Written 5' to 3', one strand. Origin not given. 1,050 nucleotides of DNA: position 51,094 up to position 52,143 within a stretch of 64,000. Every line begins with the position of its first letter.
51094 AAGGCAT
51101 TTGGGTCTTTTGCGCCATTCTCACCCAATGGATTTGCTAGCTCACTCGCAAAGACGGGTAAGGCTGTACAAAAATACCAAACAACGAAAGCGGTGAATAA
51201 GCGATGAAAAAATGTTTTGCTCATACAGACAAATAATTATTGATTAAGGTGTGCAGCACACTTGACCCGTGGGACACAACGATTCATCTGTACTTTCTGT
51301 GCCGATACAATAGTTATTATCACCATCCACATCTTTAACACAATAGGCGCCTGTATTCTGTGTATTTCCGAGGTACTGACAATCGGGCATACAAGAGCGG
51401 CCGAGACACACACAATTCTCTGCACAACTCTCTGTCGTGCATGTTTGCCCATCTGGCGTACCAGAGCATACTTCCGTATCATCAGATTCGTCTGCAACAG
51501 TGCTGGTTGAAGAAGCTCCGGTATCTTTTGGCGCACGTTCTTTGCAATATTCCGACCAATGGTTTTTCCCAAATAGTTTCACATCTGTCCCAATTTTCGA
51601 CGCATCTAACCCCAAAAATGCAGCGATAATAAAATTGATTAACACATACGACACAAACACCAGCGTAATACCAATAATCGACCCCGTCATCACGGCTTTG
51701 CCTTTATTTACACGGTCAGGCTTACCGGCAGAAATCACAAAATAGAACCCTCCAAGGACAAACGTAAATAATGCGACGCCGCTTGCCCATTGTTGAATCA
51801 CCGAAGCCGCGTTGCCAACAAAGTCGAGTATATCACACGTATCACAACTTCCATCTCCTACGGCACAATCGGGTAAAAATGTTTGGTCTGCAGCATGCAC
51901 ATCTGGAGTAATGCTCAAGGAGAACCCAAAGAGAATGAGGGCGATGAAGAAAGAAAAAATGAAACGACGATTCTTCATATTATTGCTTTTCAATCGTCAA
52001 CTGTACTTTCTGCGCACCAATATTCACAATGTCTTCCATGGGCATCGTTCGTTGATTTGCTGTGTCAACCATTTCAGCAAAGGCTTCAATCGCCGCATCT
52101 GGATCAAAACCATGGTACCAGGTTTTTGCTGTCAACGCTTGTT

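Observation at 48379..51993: Seven divergent TrbC/VirB2-like (T4SS-type) pilin paralogs in one 3.6-kb array on both strands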

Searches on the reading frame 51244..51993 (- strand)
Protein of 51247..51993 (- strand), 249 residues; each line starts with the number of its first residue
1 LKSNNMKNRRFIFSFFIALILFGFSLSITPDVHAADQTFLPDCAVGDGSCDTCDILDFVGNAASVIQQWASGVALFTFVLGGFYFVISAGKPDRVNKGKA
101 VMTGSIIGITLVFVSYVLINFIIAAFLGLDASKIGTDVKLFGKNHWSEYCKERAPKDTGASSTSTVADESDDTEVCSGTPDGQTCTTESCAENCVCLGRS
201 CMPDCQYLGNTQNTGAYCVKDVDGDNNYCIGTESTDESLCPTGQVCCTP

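Call 3: search_protein_families(library=pfam, max_evalue=1, proteins=[window:51247-51993:-])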
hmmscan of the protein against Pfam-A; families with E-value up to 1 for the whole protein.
seq(249 aa): 2 families
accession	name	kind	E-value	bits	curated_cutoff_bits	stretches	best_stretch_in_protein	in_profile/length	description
PF18895.5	T4SS_pilin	-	5.6e-05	23.6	26.6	1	59-122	12-71/71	Type IV secretion system pilin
PF13520.12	AA_permease_2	-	0.00045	19.7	27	1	11-137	148-255/427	Amino acid permease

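Call 53: search_protein_families(library=ncbifam, max_evalue=0.01, proteins=[window:51244-51990:-])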
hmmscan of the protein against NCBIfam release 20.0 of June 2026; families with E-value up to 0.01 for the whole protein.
window:51244-51990:- (248 aa): 0 families

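Call 56: find_homologous_proteins(query=window:51247-51993:-, max_evalue=0.001)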
Query seq(249 aa) (249 aa): 1 proteins with E <= 0.001 among 338 candidates.
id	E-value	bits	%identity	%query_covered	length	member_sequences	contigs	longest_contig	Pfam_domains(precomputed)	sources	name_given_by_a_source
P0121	6.2e-163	558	100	98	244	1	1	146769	-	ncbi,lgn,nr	ncbi:MAG: hypothetical protein HYV32_01370 [Candidatus Kerfeldbacteria bacterium]|nr:hypothetical pr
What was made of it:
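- Tried and rejected: The word-indexed homologue search found no relative of P7 (call 56).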

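Call 79: search_protein_representatives(protein=window:51244-51990:-)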
Query: 248 residues. Proteins with E-value up to 0.001 (for the whole library): 5294; up to 1e-10: 224; up to 1e-30: 3. The best 150 are listed.
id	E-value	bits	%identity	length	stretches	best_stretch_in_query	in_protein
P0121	1.9e-163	558.2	100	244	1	5-248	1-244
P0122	1.0e-34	136.5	43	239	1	10-221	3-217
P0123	1.0e-32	129.9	36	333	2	28-246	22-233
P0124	1.9e-30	122.5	46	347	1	38-217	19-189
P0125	6.2e-30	120.8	36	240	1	29-247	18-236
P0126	6.4e-29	117.5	38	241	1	5-233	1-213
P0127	6.6e-29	117.4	39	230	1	9-246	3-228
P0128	1.3e-27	113.2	35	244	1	29-246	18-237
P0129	1.9e-26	109.4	38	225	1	19-246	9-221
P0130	5.7e-26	107.8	36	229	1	27-247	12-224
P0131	1.2e-24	103.5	35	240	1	26-246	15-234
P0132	2.5e-24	102.4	41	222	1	33-246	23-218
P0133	2.8e-24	102.3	43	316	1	20-212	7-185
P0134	7.9e-24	100.8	31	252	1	7-246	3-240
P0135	8.4e-24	100.7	31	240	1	5-246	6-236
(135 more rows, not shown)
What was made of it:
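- On Pfam PF18895 T4SS_pilin: For P7 there are also 5294 homologues in an exhaustive search (call 79).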

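Call 80: predict_structure(alignment_id=A4)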
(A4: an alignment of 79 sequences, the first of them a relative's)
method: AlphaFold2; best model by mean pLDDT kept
length: 244 residues; sequences in the alignment: 79
mean_pLDDT: 64.2   pTM: 0.44
mean pLDDT of the five models: 64.2, 63.9, 62.9, 61.9, 61.1
residues with pLDDT >= 90: 2; 70-90: 97; 50-70: 86; < 50: 59
segments of 3 or more residues with pLDDT < 50: 153-174, 177-181, 184-200, 238-244
pLDDT, mean of each block of 10 residues (from residue 1): 72 80 58 50 58 81 85 86 87 87 89 86 75 55 54 44 41 46 47 42 51 63 60 54 38
secondary structure, 60 per line:
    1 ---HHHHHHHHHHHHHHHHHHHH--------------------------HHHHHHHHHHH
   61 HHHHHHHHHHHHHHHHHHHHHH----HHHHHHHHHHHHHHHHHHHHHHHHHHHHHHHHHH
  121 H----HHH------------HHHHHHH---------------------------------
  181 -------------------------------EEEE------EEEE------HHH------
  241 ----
elements in order: H4-23 H50-82 H87-121 H141-147 E212-215 E222-225
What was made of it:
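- Tried and rejected: The AF2 model of P7's Cys-rich tail had pLDDT 41-63 (call 80).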

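Call 84: search_protein_families(library=phrogs, max_evalue=0.01, proteins=[window:51244-51975:-])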
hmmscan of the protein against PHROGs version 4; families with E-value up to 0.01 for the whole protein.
window:51244-51975:- (243 aa): 0 families
